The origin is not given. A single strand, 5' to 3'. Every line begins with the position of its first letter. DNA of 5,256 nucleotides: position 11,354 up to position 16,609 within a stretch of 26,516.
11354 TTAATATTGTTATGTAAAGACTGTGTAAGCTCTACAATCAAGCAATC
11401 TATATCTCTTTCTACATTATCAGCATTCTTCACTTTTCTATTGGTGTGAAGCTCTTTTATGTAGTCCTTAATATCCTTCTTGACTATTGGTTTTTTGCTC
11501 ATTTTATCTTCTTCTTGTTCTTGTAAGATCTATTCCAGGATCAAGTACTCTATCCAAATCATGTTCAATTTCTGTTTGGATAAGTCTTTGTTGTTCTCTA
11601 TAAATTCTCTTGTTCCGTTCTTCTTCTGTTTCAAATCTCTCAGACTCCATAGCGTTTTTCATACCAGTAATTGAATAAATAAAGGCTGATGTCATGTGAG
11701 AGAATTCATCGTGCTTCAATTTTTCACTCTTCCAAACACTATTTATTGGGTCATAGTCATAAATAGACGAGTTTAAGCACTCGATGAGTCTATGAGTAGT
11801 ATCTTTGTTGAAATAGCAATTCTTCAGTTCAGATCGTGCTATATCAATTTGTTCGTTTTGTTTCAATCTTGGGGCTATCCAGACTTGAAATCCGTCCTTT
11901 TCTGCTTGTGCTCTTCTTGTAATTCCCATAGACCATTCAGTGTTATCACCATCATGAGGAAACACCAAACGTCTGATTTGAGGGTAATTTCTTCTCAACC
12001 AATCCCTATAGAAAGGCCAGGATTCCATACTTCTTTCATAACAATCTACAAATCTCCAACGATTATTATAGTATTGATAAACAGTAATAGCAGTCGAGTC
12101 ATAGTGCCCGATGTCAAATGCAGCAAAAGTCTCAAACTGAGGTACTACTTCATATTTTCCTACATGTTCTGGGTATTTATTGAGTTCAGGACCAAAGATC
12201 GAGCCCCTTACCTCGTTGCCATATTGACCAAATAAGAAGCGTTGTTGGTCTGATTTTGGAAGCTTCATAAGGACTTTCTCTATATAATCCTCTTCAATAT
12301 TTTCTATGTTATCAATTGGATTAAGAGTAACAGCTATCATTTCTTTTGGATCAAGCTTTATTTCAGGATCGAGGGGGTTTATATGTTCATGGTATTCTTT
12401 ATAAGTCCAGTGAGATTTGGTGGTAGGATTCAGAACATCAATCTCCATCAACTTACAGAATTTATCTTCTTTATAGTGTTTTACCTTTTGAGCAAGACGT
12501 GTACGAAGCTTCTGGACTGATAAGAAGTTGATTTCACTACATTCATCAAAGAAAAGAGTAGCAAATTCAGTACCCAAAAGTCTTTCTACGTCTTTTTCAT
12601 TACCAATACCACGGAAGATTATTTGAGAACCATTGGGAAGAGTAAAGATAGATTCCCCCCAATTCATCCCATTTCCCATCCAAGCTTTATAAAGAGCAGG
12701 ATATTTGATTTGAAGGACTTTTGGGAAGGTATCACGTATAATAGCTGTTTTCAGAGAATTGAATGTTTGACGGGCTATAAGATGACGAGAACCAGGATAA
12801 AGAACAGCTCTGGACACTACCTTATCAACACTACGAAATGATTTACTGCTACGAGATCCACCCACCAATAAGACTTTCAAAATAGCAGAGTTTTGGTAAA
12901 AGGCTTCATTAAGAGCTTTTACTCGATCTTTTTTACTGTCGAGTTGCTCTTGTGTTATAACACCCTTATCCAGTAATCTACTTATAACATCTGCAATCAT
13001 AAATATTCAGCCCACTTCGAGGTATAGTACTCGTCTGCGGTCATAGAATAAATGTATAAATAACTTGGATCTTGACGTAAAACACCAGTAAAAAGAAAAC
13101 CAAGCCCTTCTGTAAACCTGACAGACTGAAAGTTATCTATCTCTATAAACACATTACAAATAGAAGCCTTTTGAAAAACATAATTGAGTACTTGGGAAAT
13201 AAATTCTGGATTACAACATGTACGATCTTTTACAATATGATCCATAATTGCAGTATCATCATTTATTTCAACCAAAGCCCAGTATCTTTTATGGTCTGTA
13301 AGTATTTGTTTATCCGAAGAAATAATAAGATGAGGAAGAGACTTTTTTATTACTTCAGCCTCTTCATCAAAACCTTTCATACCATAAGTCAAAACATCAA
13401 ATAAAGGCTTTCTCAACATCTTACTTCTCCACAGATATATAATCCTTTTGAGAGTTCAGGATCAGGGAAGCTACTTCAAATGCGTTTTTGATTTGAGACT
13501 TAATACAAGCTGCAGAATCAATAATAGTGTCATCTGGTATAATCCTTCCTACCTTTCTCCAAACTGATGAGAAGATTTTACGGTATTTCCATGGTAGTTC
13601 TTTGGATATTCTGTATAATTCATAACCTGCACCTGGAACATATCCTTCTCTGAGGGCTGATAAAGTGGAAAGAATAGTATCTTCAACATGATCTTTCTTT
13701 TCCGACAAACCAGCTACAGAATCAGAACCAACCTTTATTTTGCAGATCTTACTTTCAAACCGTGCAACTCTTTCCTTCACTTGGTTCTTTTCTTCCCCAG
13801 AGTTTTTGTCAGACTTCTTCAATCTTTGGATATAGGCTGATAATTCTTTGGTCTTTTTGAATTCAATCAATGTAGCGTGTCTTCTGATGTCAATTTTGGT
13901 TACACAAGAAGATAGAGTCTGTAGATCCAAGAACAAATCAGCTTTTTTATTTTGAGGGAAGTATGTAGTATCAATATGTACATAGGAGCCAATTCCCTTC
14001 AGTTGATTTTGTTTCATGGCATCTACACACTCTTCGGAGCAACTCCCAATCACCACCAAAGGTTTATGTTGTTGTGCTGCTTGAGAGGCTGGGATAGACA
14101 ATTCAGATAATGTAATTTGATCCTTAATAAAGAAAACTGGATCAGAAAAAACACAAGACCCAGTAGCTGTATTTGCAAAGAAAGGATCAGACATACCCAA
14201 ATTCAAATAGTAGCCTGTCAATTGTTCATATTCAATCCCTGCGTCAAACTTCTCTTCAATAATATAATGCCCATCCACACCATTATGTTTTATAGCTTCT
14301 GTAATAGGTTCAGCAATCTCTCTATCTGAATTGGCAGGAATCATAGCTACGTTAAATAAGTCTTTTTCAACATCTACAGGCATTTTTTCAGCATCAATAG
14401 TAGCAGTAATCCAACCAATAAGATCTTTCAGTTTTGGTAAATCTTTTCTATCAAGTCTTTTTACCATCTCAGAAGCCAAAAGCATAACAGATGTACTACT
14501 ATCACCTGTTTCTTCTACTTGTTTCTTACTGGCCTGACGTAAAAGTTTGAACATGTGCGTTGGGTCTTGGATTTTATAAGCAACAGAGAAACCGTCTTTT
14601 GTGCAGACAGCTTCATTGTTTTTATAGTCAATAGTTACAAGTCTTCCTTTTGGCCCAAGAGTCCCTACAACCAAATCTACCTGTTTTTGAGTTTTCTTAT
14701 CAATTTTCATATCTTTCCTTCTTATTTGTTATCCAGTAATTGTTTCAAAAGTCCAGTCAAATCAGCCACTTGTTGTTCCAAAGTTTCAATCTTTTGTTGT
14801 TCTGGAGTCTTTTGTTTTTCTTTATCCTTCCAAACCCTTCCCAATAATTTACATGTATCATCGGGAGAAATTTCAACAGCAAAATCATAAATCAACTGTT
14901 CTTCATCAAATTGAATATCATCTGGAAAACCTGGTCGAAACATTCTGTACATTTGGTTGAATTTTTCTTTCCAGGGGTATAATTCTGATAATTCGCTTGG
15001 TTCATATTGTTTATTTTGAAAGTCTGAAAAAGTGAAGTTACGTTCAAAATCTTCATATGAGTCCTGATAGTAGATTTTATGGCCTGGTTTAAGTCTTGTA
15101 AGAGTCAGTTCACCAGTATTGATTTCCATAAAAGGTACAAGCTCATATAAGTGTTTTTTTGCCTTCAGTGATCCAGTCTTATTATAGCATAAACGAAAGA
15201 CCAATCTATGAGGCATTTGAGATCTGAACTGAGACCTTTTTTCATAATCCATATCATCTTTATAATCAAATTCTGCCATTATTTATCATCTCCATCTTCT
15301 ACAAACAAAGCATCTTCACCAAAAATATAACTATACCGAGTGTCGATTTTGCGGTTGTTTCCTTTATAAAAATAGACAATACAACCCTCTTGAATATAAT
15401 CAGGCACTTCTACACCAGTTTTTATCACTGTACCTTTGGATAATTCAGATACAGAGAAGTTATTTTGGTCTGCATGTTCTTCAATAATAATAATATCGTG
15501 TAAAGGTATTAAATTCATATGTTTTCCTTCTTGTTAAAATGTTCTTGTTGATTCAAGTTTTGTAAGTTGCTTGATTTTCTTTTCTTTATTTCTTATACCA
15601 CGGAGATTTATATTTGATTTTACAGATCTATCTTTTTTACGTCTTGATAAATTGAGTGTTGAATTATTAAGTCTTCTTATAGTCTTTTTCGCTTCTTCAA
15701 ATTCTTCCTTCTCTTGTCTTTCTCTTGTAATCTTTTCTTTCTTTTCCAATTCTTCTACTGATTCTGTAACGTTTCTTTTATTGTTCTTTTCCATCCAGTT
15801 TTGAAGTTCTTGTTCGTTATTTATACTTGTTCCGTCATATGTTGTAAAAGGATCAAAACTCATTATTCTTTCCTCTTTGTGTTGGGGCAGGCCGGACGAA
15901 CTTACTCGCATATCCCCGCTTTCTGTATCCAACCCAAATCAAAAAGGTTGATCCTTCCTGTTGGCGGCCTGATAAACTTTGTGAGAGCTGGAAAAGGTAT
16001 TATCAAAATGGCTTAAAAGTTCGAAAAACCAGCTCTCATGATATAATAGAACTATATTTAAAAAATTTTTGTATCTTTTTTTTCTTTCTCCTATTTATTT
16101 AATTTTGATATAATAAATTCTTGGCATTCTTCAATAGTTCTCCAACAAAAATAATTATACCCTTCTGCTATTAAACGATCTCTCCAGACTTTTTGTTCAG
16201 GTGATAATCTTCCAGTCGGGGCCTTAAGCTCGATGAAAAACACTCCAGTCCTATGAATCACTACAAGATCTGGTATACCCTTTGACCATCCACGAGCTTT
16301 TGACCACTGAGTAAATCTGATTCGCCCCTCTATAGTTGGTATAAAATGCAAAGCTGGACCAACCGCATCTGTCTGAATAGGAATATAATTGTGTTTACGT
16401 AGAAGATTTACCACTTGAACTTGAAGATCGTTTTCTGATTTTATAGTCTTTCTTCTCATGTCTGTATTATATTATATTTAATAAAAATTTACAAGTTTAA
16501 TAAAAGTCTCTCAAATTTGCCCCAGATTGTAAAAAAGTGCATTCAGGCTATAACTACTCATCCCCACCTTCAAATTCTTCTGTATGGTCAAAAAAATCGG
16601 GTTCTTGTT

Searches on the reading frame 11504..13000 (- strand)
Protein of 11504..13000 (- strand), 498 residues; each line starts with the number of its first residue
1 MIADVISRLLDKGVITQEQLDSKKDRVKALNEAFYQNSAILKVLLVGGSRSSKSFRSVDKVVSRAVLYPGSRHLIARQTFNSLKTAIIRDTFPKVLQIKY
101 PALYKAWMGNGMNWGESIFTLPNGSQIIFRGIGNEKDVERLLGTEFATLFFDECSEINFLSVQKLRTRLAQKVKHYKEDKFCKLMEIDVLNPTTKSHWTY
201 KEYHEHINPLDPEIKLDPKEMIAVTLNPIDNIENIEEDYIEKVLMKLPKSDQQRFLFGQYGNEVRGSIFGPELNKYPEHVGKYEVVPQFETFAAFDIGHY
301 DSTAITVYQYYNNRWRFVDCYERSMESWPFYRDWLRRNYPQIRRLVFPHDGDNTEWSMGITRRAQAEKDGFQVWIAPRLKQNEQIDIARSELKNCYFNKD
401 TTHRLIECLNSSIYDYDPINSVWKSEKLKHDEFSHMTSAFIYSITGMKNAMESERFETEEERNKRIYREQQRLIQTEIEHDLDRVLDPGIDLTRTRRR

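Call 9: search_protein_families(library=phrogs, proteins=[window:11504-13000:-], max_evalue=0.001)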
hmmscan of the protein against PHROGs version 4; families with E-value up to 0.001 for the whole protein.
window:11504-13000:- (498 aa): 4 families
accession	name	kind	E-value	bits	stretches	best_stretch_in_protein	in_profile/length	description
phrog_979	-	head and packaging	7.6e-25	88.6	1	34-267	160-413/642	terminase large subunit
phrog_3717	-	head and packaging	1.2e-11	45.6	1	34-208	15-179/277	terminase large subunit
phrog_2472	-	unknown function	4.3e-07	30.6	1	292-456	145-316/324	-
phrog_9526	-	head and packaging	0.00062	20.3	0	114-178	95-158/280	terminase large subunit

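Call 10: search_protein_families(library=pfam, proteins=[window:11504-13000:-], max_evalue=0.01)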
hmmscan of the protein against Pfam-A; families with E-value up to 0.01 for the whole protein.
window:11504-13000:- (498 aa): 2 families
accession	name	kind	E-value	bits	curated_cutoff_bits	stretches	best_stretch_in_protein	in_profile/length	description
PF04466.19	Terminase_3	-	6.9e-12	45.8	23.2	1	44-242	6-182/201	Phage terminase large subunit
PF03237.21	Terminase_6N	-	6.5e-06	26.4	22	1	59-269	16-208/215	Terminase large subunit, T4likevirus-type, N-terminal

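Call 64: search_dna_similar(query=window:11504-13000:-, collection=phages, mode=protein, max_rows=12)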
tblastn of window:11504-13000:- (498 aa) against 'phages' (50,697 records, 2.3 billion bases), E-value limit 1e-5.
Records with a match: 170; places in all: 170; records where one place covers at least 80% of the query: 1.
Best place of each record, by identity: <60% 170.
By first word of the organism name: Microbacterium 50; Pseudomonas 24; Pelagibacter 22; Vibrio 21; Listeria 16; Caudoviricetes 6; Clostridium 3; Leptospira 2; Synechococcus 2; Stenotrophomonas 2; and 17 more.
By host as written in the record: Microbacterium foliorum NRRL B-24224 26; Microbacterium foliorum NRRL B-24224 SEA 20; - 18; Pseudomonas aeruginosa 15; Candidatus Pelagibacter ubique HTCC1062 14; Vibrio cholerae 2095 9; Vibrio cholerae 7; Listeria monocytogenes 5; and 40 more.
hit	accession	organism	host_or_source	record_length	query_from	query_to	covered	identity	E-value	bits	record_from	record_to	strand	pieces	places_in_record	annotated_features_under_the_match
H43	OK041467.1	Pseudomonas phage PAE2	Pseudomonas aeruginosa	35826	30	449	84%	24.9%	1e-9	67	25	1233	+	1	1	putative terminase large subunit protein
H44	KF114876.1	Leptospira phage vB_LalZ_80412-LE1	frog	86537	15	319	61%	26.5%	5e-18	94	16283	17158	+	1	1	phage terminase large subunit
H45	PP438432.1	Synechococcus phage Ssp-JY42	Synechococcus sp.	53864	43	291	50%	29.4%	6e-26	118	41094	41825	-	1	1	terminase large subunit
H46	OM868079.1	Synechococcus phage Yong-M4-211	Synechococcus sp. PCC 7002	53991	43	291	50%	29.4%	6e-26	118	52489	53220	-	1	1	terminase large subunit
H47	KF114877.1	Leptospira phage vB_LnoZ_CZ214-LE1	Didelphis marsupialis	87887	10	214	41%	34.9%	5e-21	102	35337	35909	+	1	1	terminase, large subunit, PBSX family | hypothetical protein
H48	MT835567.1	Bacteriophage sp.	human fecal samples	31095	42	269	46%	29.3%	4e-13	78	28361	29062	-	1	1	record has no annotation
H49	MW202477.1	Caudoviricetes sp.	Manatee Spring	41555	42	298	52%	24.4%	4e-8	62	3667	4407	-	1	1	large subunit terminase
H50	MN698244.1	Pelagibacter phage HTVC106P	Candidatus Pelagibacter sp. HTCC7211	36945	248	443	39%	28.3%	1e-13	80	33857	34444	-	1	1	terminase large subunit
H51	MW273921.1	Pelagibacter phage HTVC028P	Candidatus Pelagibacter sp. HTCC1062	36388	252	447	39%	27.8%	6e-12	74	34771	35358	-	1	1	terminase large subunit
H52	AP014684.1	Pseudomonas phage PS-1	Pseudomonas sp. 1-1-1b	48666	295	447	31%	34.8%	6e-8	62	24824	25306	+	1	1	terminase large subunit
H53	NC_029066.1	Pseudomonas phage PS-1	Pseudomonas sp. 1-1-1b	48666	295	447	31%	34.8%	6e-8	62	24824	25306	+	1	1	terminase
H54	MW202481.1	Caudoviricetes sp.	Manatee Spring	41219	264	447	37%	28.5%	3e-11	72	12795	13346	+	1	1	large subunit terminase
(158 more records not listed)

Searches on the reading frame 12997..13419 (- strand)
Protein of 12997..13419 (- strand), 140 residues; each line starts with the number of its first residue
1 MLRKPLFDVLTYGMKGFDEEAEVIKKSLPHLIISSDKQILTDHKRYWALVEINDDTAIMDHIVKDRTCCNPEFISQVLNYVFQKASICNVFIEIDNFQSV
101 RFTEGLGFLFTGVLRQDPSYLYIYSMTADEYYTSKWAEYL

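Call 9: search_protein_families(library=phrogs, proteins=[window:12997-13419:-], max_evalue=0.001)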
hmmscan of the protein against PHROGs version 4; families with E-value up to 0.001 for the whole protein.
window:12997-13419:- (140 aa): 1 family
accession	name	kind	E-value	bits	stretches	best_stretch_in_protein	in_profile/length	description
phrog_4470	-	moron, auxiliary metabolic gene and host takeover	0.00056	20.9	1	66-135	63-138/146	acyl-CoA N-acyltransferase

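Call 10: search_protein_families(library=pfam, proteins=[window:12997-13419:-], max_evalue=0.01)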
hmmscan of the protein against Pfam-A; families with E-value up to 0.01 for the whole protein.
window:12997-13419:- (140 aa): 0 families

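Call 99: search_protein_families(library=ncbifam, proteins=[window:12997-13419:-], max_evalue=0.1)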
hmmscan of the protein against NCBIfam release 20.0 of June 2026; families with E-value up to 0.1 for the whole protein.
window:12997-13419:- (140 aa): 0 families

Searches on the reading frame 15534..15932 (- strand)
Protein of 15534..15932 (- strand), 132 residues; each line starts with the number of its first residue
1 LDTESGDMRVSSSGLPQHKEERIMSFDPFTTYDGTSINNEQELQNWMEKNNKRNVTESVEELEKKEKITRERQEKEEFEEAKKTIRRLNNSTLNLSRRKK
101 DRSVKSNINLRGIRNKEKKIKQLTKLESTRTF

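Call 9: search_protein_families(library=phrogs, proteins=[window:15534-15932:-], max_evalue=0.001)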
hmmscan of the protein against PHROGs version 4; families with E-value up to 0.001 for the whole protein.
window:15534-15932:- (132 aa): 0 families

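Call 10: search_protein_families(library=pfam, proteins=[window:15534-15932:-], max_evalue=0.01)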
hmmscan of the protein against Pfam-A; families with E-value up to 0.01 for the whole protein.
window:15534-15932:- (132 aa): 0 families

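Call 99: search_protein_families(library=ncbifam, proteins=[window:15534-15932:-], max_evalue=0.1)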
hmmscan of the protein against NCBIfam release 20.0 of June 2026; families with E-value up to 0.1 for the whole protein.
window:15534-15932:- (132 aa): 2 families
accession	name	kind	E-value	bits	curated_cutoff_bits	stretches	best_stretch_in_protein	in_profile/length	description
NF006307.0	PRK08507.1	equivalog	0.026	13.7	295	1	41-89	219-269/275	prephenate dehydrogenase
NF040698.1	IdsA_Meth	equivalog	0.076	12.2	468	1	36-92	254-311/328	short chain isoprenyl diphosphate synthase IdsA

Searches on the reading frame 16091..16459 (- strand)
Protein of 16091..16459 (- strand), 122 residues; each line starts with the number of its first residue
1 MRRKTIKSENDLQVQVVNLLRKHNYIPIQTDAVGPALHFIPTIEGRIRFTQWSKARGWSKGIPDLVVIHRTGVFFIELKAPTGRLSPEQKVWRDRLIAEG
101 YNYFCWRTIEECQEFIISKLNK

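Call 15: search_protein_families(library=phrogs, proteins=[window:16091-16459:-], max_evalue=0.001)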
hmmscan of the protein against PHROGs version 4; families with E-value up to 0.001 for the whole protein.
window:16091-16459:- (122 aa): 4 families
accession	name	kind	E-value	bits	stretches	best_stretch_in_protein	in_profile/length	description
phrog_824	-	unknown function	2.9e-17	64.4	1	2-117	59-172/265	-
phrog_93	-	DNA, RNA and nucleotide metabolism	2.7e-14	53.8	1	3-117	348-439/613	endonuclease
phrog_5702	-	DNA, RNA and nucleotide metabolism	1.5e-13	51.5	1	57-117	2-64/70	Holliday junction resolvase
phrog_2363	-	unknown function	0.00021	22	1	37-108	83-159/192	-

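Call 16: search_protein_families(library=pfam, proteins=[window:16091-16459:-], max_evalue=0.01)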
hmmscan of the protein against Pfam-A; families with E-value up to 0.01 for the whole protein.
window:16091-16459:- (122 aa): 2 families
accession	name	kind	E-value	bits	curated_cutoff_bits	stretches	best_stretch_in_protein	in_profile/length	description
PF08774.17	VRR_NUC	-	5.9e-11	42.9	23.8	1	48-103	49-109/116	VRR-NUC domain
PF08378.17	NERD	-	0.00072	20.5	22.1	1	63-98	39-74/111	Nuclease-related domain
